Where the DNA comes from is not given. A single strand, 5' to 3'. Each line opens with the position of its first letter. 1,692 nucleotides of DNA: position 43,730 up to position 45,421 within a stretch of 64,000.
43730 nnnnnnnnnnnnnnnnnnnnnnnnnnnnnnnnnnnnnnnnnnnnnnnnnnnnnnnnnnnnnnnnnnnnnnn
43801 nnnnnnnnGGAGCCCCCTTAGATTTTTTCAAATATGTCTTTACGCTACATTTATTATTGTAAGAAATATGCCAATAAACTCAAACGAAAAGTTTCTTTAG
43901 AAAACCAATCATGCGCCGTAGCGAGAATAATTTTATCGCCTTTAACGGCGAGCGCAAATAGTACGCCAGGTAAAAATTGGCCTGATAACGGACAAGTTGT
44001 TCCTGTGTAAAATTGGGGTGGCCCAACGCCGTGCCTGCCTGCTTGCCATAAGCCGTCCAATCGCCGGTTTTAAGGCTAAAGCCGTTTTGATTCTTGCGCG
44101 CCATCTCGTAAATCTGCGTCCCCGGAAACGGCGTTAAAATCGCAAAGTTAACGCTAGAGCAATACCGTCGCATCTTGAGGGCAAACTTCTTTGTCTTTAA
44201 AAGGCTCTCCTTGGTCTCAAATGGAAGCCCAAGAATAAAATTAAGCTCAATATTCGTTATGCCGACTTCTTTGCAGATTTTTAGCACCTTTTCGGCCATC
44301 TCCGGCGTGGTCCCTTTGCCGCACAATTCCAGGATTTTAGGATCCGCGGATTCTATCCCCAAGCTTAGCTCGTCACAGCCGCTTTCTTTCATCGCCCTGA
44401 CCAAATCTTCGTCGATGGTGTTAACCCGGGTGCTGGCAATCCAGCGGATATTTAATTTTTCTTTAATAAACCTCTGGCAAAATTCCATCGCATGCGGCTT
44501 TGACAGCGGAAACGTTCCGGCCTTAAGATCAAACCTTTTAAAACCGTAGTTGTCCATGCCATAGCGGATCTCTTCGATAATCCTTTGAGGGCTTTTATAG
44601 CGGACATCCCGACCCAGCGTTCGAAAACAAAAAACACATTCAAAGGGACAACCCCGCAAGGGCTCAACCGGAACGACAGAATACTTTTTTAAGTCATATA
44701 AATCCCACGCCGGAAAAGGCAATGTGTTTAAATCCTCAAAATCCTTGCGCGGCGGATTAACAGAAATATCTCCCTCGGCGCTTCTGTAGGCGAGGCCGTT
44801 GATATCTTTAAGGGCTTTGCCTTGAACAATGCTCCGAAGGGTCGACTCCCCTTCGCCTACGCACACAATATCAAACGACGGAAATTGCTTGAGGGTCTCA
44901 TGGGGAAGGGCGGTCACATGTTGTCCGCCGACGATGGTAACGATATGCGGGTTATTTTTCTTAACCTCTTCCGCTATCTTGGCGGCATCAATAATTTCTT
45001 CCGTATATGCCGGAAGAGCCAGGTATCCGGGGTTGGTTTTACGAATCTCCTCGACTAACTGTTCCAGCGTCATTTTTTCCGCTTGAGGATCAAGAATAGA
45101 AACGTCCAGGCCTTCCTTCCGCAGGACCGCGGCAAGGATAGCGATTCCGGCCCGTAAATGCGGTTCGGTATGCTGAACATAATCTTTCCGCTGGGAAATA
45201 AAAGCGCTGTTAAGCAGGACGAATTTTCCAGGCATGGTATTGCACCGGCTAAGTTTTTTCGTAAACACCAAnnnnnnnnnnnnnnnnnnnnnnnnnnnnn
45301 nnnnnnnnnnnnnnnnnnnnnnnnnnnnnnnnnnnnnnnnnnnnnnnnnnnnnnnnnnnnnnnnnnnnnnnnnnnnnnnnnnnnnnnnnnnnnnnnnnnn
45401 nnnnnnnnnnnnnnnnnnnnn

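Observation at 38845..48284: Arn-like polyprenyl-phosphate aminosugar pathway decorated with two radical SAM enzymes and a methyltransferase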

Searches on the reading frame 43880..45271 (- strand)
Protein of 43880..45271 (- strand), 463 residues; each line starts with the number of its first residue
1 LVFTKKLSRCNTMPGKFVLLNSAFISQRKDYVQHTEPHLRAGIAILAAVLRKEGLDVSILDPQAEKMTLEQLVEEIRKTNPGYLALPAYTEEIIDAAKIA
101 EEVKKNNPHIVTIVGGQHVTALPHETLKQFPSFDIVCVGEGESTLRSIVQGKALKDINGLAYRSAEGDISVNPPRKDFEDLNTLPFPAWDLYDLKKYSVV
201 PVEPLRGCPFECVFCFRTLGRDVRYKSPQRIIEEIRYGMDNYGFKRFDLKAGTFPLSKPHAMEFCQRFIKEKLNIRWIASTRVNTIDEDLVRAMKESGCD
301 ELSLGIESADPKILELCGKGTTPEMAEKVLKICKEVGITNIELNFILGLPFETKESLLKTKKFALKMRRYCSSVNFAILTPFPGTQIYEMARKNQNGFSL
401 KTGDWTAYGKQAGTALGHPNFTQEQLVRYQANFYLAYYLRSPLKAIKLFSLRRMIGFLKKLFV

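Call 3: search_protein_families(library=pfam, proteins=[window:43880-45271:-], max_evalue=0.01)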
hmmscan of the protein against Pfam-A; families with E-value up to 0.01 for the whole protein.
window:43880-45271:- (463 aa): 2 families
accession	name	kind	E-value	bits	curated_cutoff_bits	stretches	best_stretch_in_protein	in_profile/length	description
PF04055.27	Radical_SAM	-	6.5e-26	91.9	29.5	1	203-364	2-166/166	Radical SAM superfamily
PF02310.24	B12-binding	-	3.9e-24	85.2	32.1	1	41-148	15-120/121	B12 binding domain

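Call 4: search_protein_families(library=ncbifam, proteins=[window:43880-45271:-], max_evalue=0.01)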
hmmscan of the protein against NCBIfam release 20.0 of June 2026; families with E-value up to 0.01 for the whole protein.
window:43880-45271:- (463 aa): 41 families (the best 25 are shown)
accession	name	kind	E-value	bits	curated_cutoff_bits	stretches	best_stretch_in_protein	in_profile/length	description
TIGR03471.1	HpnJ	equivalog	1.2e-59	202.4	577.6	1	59-441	49-436/472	hopanoid biosynthesis associated radical SAM protein HpnJ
NF050148.1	rSAM_ApyD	equivalog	1.3e-52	179.1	750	1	32-392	17-394/645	RiPP biosynthesis radical SAM protein ApyD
TIGR02026.1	BchE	equivalog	1.6e-50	172.4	481.35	1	41-440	23-430/497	magnesium-protoporphyrin IX monomethyl ester anaerobic oxidative cyclase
TIGR04013.1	B12_SAM_MJ_1487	hypoth_equivalog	1.3e-36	126.3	251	2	35-241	5-196/382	TIGR04013 family B12-binding domain/radical SAM domain-containing protein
TIGR04385.1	B12_rSAM_cofa1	equivalog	1.9e-30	106.4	450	1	41-365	21-362/438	B12 lower ligand biosynthesis radical SAM protein BzaD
TIGR04014.1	B12_SAM_MJ_0865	equivalog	5.3e-30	104.5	360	1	88-393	46-360/434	methyl-coenzyme M reductase glutamine C-methyltransferase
TIGR03975.1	rSAM_ocin_1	subfamily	6.5e-29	100.9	281.85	1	66-356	114-419/606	RiPP maturation radical SAM C-methyltransferase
NF038361.1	rSAM_Sden_1168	equivalog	7.7e-29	100.6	575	1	43-395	88-477/560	Sden_1168 family B12-binding radical SAM P-methyltransferase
TIGR04072.2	rSAM_ladder_B12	equivalog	2.6e-28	98.9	360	1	41-394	19-375/443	lipid biosynthesis B12-binding/radical SAM protein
TIGR04479.1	bcpD_PhpK_rSAM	subfamily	4.2e-28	98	600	1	38-364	70-406/504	PhpK family radical SAM P-methyltransferase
TIGR04367.1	HpnR_B12_rSAM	equivalog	4e-27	94.9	650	1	42-394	24-376/490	hopanoid C-3 methylase HpnR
NF033070.1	rSAM_AprD4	equivalog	2.3e-26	92.7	500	1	175-394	164-393/456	AprD4 family radical SAM diol-dehydratase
NF033712.0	B12_rSAM_KedN5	subfamily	1.5e-24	86.2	700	1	53-359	35-362/624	KedN5 family methylcobalamin-dependent radical SAM C-methyltransferase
TIGR04295.1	B12_rSAM_oligo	hypoth_equivalog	3.3e-18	65.6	400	1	16-346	1-342/422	TIGR04295 family B12-binding domain-containing radical SAM protein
NF045585.1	rSAM_slr0320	equivalog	1.7e-15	56.5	775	1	100-314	129-355/511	photosystem II high light acclimation radical SAM protein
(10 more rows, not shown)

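Call 7: find_encoding_contigs(protein=window:43880-45271:-, flank=10000, max_places=6)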
Protein window:43880-45271:- (463 aa): no gene with exactly this product is on record in the collection.

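Call 14: search_solved_structures(query=window:43880-45271:-, max_evalue=0.01)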
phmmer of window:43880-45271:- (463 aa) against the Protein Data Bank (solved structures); distinct sequences matched with E-value up to 0.01: 8.
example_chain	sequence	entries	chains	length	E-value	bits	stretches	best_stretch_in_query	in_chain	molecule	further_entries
6fd2_B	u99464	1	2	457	6.2e-24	87.8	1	163-391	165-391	Putative apramycin biosynthetic oxidoreductase 4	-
9ccb_A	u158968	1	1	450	3.2e-14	55.8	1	111-389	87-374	Radical SAM core domain-containing protein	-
5ul2_A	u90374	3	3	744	8.6e-13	51.1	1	37-347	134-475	OxsB protein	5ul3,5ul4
9n1b_A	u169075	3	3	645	1.1e-11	47.5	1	106-327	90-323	Radical SAM protein | Radical SAM enzyme CysS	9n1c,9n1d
7kdx_A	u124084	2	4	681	5e-07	32.1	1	79-355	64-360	Methyltransferase TokK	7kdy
4q37_A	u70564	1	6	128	3.8e-05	25.9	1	73-162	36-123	Radical SAM protein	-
1olt_A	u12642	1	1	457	0.00037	22.6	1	285-378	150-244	OXYGEN-INDEPENDENT COPROPORPHYRINOGEN III OXIDASE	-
6wte_A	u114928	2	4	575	0.0051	18.9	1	205-359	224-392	B12-binding domain-containing protein | Tryptophan-C2-methyltransferase containing B12-binding domain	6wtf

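Call 35: find_homologous_proteins(query=window:43880-45271:-, max_evalue=1e-10)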
Query window:43880-45271:- (463 aa): 2886 proteins with E <= 1e-10 among 8000 candidates; the best 120 are listed.
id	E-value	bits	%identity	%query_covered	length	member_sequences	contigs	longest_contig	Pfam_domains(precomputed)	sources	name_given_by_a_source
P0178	0.0e+0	1031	100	97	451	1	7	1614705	PF04055.28,PF02310.25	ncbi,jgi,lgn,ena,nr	ncbi:MAG TPA: radical SAM protein [Candidatus Omnitrophota bacterium]|nr:radical SAM protein [Candid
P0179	1.5e-270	916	88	97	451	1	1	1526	PF04055.28,PF02310.25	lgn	-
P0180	5.7e-188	643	62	97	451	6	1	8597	PF04055.28,PF02310.25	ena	-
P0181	1.1e-182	626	61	97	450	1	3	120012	PF04055.28,PF02310.25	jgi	-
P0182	7.7e-181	620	61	97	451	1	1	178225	PF04055.28,PF02310.25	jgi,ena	-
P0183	6.4e-171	587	59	97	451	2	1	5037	PF04055.28,PF02310.25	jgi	jgi:radical SAM superfamily enzyme YgiQ (UPF0313 family)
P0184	2.0e-166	572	56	97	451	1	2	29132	PF04055.28,PF02310.25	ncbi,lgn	ncbi:MAG: B12-binding domain-containing radical SAM protein [Candidatus Omnitrophota bacterium]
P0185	3.5e-162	558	55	96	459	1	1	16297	PF04055.28,PF02310.25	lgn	-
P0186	2.5e-161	556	55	97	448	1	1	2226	PF04055.28,PF02310.25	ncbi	-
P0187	5.9e-161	554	55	97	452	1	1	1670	PF04055.28,PF02310.25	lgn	-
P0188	1.7e-157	543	53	95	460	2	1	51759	PF04055.28,PF02310.25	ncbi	-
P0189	5.1e-154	532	52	96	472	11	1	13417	PF04055.28,PF02310.25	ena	-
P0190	1.0e-152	527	51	97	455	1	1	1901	PF04055.28,PF02310.25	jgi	-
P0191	1.1e-148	514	51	97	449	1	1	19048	PF04055.28,PF02310.25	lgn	-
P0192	1.7e-148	513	49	97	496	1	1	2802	PF04055.28,PF02310.25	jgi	jgi:anaerobic magnesium-protoporphyrin IX monomethyl ester cyclase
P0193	1.1e-146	507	51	96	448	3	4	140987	PF04055.28,PF02310.25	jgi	jgi:radical SAM superfamily enzyme YgiQ (UPF0313 family)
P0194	3.5e-146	506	51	97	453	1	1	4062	PF04055.28,PF02310.25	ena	-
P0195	1.3e-143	497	52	96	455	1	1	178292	PF04055.28,PF02310.25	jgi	jgi:radical SAM superfamily enzyme YgiQ (UPF0313 family)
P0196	4.9e-141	489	49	97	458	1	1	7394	PF04055.28,PF02310.25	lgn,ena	-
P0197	1.6e-137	477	50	95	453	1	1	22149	PF04055.28,PF02310.25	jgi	-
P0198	1.7e-137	477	47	97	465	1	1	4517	PF04055.28,PF02310.25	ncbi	-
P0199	2.3e-137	477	54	88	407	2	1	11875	PF04055.28,PF02310.25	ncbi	ncbi:MAG: radical SAM protein, partial [Candidatus Omnitrophota bacterium]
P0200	1.9e-136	474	49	96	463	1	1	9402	PF04055.28,PF02310.25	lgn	-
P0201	6.0e-136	472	47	97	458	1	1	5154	PF04055.28,PF02310.25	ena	-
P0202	1.9e-133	464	48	96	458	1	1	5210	PF04055.28,PF02310.25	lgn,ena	-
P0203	2.9e-132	460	46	96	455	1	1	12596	PF04055.28,PF02310.25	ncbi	-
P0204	4.4e-130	453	48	90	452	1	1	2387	PF04055.28,PF02310.25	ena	-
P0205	2.0e-128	447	48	96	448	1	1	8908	PF04055.28,PF02310.25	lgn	-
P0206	3.6e-125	436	46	94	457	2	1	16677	PF04055.28,PF02310.25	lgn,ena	-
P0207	5.9e-124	432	45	96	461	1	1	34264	PF04055.28,PF13353.12,PF02310.25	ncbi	-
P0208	4.4e-122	426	45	96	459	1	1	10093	PF04055.28,PF02310.25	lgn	-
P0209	1.5e-121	424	45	97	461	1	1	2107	PF04055.28,PF13353.12,PF02310.25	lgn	-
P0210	1.5e-120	421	44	94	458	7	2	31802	PF04055.28,PF02310.25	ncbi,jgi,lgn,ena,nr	ncbi:MAG TPA: radical SAM protein [Candidatus Hydrogenedentes bacterium]|nr:radical SAM protein [Can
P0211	7.9e-120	419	47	97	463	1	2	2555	PF04055.28,PF02310.25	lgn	-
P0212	2.1e-104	368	42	97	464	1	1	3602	PF04055.28,PF02310.25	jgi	jgi:anaerobic magnesium-protoporphyrin IX monomethyl ester cyclase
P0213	1.1e-103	366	40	96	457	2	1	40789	PF04055.28,PF02310.25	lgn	-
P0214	2.5e-102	361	43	96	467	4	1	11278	PF04055.28,PF02310.25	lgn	-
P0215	1.9e-101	358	41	96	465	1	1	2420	PF04055.28,PF02310.25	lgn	-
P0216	2.1e-101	358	42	96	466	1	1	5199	PF04055.28,PF02310.25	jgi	-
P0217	2.3e-101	358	40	97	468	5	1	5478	PF04055.28,PF02310.25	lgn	-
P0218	7.1e-101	356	40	96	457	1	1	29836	PF04055.28,PF02310.25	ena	-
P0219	1.4e-100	355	42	92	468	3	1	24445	PF04055.28,PF02310.25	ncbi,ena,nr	ncbi:B12-binding domain-containing radical SAM protein [Patescibacteria group bacterium]|nr:B12-bind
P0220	1.6e-100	355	40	97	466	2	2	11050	PF04055.28,PF02310.25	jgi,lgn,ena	-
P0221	2.1e-98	348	41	97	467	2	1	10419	PF04055.28,PF02310.25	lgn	-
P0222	4.0e-98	347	38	97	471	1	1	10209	PF04055.28,PF02310.25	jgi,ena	-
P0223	3.4e-97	344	41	94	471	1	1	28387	PF04055.28,PF02310.25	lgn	-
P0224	4.7e-96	340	38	97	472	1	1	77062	PF04055.28,PF02310.25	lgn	-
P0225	6.0e-96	340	39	96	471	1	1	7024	PF04055.28,PF02310.25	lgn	-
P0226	3.4e-95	338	40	89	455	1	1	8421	PF04055.28,PF02310.25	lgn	-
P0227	3.5e-95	338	41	97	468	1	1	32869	PF04055.28,PF02310.25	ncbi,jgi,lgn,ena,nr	ncbi:B12-binding domain-containing radical SAM protein [Patescibacteria group bacterium]|nr:B12-bind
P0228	5.1e-95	337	38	97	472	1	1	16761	PF04055.28,PF02310.25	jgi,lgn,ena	-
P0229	1.8e-93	332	40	91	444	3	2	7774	PF04055.28,PF02310.25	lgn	-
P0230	4.2e-93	331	52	63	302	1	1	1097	PF04055.28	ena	-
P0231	2.6e-92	328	40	94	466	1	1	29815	PF04055.28,PF02310.25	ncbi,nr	ncbi:B12-binding domain-containing radical SAM protein [Patescibacteria group bacterium]|nr:B12-bind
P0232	2.2e-91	325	38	95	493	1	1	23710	PF04055.28,PF02310.25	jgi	jgi:radical SAM superfamily enzyme YgiQ (UPF0313 family)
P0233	8.4e-90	320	38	97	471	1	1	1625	PF04055.28,PF02310.25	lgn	-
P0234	4.4e-89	317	39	90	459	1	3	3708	PF04055.28,PF02310.25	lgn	-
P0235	9.7e-89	316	37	97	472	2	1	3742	PF04055.28,PF02310.25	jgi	-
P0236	3.5e-88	315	37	93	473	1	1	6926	PF04055.28,PF02310.25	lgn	-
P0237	1.1e-87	313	43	74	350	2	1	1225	PF04055.28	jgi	jgi:radical SAM superfamily enzyme YgiQ (UPF0313 family)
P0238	2.0e-87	312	36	94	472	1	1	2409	PF04055.28,PF02310.25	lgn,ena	-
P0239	9.3e-87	310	39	95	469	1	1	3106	PF04055.28,PF02310.25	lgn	-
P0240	1.6e-86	309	38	97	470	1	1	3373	PF04055.28,PF02310.25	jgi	jgi:magnesium-protoporphyrin IX monomethyl ester (oxidative) cyclase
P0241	2.4e-86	308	38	89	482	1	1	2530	PF04055.28,PF02310.25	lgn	-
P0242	7.1e-85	304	38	95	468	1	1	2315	PF04055.28,PF02310.25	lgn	-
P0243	1.0e-84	303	38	94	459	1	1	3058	PF04055.28,PF02310.25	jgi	-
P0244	3.9e-84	301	37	93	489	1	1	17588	PF04055.28,PF02310.25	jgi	jgi:radical SAM superfamily enzyme YgiQ (UPF0313 family)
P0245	4.4e-84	301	36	96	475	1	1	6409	PF04055.28,PF02310.25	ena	-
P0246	1.6e-83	299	36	91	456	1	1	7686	PF04055.28,PF02310.25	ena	-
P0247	1.6e-82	296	38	88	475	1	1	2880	PF04055.28,PF02310.25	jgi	jgi:anaerobic magnesium-protoporphyrin IX monomethyl ester cyclase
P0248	4.2e-82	294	36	94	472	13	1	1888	PF04055.28,PF02310.25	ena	-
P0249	4.9e-82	294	37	95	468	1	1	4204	PF04055.28,PF02310.25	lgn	-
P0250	1.1e-81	293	37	87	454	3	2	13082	PF04055.28,PF02310.25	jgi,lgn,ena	-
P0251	1.1e-81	293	38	87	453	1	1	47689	PF04055.28,PF02310.25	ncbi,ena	-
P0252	1.0e-80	290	39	89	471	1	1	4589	PF04055.28,PF02310.25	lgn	-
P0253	1.3e-80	290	44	68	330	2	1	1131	PF04055.28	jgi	jgi:anaerobic magnesium-protoporphyrin IX monomethyl ester cyclase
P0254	1.6e-80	289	35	92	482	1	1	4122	PF04055.28,PF02310.25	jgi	-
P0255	4.8e-80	288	37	86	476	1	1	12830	PF04055.28,PF02310.25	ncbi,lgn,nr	ncbi:cobalamin-dependent protein [Candidatus Sumerlaeota bacterium]|nr:cobalamin-dependent protein [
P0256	6.3e-80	287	36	87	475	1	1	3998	PF04055.28,PF02310.25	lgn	-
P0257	7.7e-80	287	36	88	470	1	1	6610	PF04055.28,PF02310.25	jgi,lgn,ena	-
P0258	9.1e-80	287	34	92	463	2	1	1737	PF04055.28,PF02310.25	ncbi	-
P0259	1.3e-79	286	36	92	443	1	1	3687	PF04055.28,PF02310.25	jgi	jgi:anaerobic magnesium-protoporphyrin IX monomethyl ester cyclase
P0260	1.3e-79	286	35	89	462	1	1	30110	PF04055.28,PF02310.25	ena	-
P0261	2.1e-79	286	37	87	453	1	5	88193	PF04055.28,PF02310.25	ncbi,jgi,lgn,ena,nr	ncbi:radical SAM protein [bacterium]|nr:MAG: radical SAM protein [bacterium]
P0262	2.2e-79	285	37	92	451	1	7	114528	PF04055.28,PF02310.25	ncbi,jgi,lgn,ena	-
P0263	2.7e-78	282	37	87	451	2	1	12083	PF04055.28,PF02310.25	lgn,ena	-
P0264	3.8e-78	281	37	87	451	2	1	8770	PF04055.28,PF02310.25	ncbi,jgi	jgi:radical SAM superfamily enzyme YgiQ (UPF0313 family)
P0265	6.0e-78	281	33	92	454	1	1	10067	PF04055.28,PF02310.25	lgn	-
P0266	1.1e-77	280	36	91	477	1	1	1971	PF04055.28,PF02310.25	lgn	-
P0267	1.1e-77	280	36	96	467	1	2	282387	PF04055.28,PF02310.25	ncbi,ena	-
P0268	1.5e-77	279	35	97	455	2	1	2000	PF04055.28,PF02310.25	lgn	-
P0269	5.7e-77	278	35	92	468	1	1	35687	PF04055.28,PF02310.25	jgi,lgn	-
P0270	4.7e-76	275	34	87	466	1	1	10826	PF04055.28,PF02310.25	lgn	-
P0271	5.8e-76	274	36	87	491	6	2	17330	PF04055.28,PF02310.25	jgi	-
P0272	1.3e-75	273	36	87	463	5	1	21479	PF04055.28,PF02310.25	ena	-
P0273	1.9e-75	273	35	86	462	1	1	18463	PF04055.28,PF02310.25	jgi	jgi:anaerobic magnesium-protoporphyrin IX monomethyl ester cyclase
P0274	2.5e-75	272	36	86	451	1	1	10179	PF04055.28,PF02310.25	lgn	-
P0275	2.8e-75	272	35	92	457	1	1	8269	PF04055.28,PF02310.25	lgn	-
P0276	1.1e-74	270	36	97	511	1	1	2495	PF04055.28,PF02310.25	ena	-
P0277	1.7e-74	269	36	88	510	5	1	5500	PF04055.28,PF02310.25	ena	-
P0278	2.8e-74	269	37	87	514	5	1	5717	PF04055.28,PF02310.25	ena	-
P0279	5.5e-74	268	37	86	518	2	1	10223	PF04055.28,PF02310.25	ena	-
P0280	1.0e-73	267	34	87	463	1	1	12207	PF04055.28,PF02310.25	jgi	jgi:anaerobic magnesium-protoporphyrin IX monomethyl ester cyclase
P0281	2.1e-73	266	36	87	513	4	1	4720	PF04055.28,PF02310.25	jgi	jgi:radical SAM superfamily enzyme YgiQ (UPF0313 family)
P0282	3.5e-73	265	36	87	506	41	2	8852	PF04055.28,PF02310.25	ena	-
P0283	4.0e-73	265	36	89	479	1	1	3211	PF04055.28,PF02310.25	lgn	-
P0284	4.1e-73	265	35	93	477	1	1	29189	PF04055.28,PF02310.25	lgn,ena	-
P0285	4.7e-73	265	36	92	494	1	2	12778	PF04055.28,PF02310.25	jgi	-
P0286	5.3e-73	264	36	92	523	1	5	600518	PF04055.28,PF02310.25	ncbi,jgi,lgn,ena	-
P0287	6.1e-73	264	37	79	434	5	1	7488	PF04055.28,PF02310.25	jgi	jgi:radical SAM superfamily enzyme YgiQ (UPF0313 family)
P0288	6.6e-73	264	35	90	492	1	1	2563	PF04055.28,PF02310.25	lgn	-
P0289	9.5e-73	264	35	95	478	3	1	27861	PF04055.28,PF02310.25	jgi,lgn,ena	-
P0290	1.9e-72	263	37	86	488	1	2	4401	PF04055.28,PF02310.25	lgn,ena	-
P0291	2.4e-72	262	35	86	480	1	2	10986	PF04055.28,PF02310.25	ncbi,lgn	-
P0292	4.5e-72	261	35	90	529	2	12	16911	PF04055.28,PF02310.25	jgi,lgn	jgi:anaerobic magnesium-protoporphyrin IX monomethyl ester cyclase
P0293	6.3e-72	261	36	91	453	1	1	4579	PF04055.28,PF02310.25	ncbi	-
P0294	6.0e-71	258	33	92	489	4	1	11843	PF04055.28,PF02310.25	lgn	-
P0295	6.6e-71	258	34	92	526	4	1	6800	PF04055.28,PF02310.25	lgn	-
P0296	7.7e-71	257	35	92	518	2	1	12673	PF04055.28,PF02310.25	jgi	jgi:radical SAM superfamily enzyme YgiQ (UPF0313 family)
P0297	1.1e-70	257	37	91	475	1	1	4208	PF04055.28,PF02310.25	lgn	-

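Call 36: find_encoding_contigs(protein=P0181, flank=10000, max_places=2)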
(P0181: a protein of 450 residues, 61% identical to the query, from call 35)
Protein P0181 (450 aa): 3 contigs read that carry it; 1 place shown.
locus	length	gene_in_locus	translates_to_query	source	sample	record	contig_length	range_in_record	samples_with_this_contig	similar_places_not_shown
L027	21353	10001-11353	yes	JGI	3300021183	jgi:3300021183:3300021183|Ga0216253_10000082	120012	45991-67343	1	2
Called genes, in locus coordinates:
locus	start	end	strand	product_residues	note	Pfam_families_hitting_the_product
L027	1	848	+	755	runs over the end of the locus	PF00708:Acylphosphatase, PF07503:zf-HYPF, PF01300:Sua5_yciO_yrdC, PF17788:HypF_C, PF22521:HypF_C_2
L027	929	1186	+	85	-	PF01455:HupF_HypC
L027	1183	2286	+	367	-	PF01924:HypD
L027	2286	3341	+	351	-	PF00586:AIRS, PF02769:AIRS_C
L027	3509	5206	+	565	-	-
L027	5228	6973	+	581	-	PF00920:ILVD_EDD_N, PF24877:ILV_EDD_C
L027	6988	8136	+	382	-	PF04055:Radical_SAM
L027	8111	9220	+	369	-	PF00155:Aminotran_1_2 (weak), PF01041:DegT_DnrJ_EryC1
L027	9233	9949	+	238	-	PF13489:Methyltransf_23, PF05219:DREV (weak), PF13847:Methyltransf_31, PF08241:Methyltransf_11, PF08242:Methyltransf_12, PF13649:Methyltransf_25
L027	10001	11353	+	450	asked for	PF02310:B12-binding, PF04055:Radical_SAM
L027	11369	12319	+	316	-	PF00535:Glycos_transf_2, PF10111:Glyco_tranf_2_2 (faint), PF13641:Glyco_tranf_2_3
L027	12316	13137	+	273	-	PF01261:AP_endonuc_2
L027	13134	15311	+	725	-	PF09586:YfhO (weak)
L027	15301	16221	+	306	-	PF12895:ANAPC3 (weak), PF13174:TPR_6 (faint), PF13181:TPR_8 (faint), PF13428:TPR_14 (faint), PF13432:TPR_16 (faint), PF13414:TPR_11 (faint), PF00515:TPR_1 (weak), PF07719:TPR_2 (weak), +3 more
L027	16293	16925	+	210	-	-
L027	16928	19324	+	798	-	PF02574:S-methyl_trans, PF00809:Pterin_bind, PF02607:B12-binding_2, PF02310:B12-binding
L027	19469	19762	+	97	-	PF11154:DUF2934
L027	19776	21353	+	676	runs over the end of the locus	PF02922:CBM_48, PF00128:Alpha-amylase, PF02806:Alpha-amylase_C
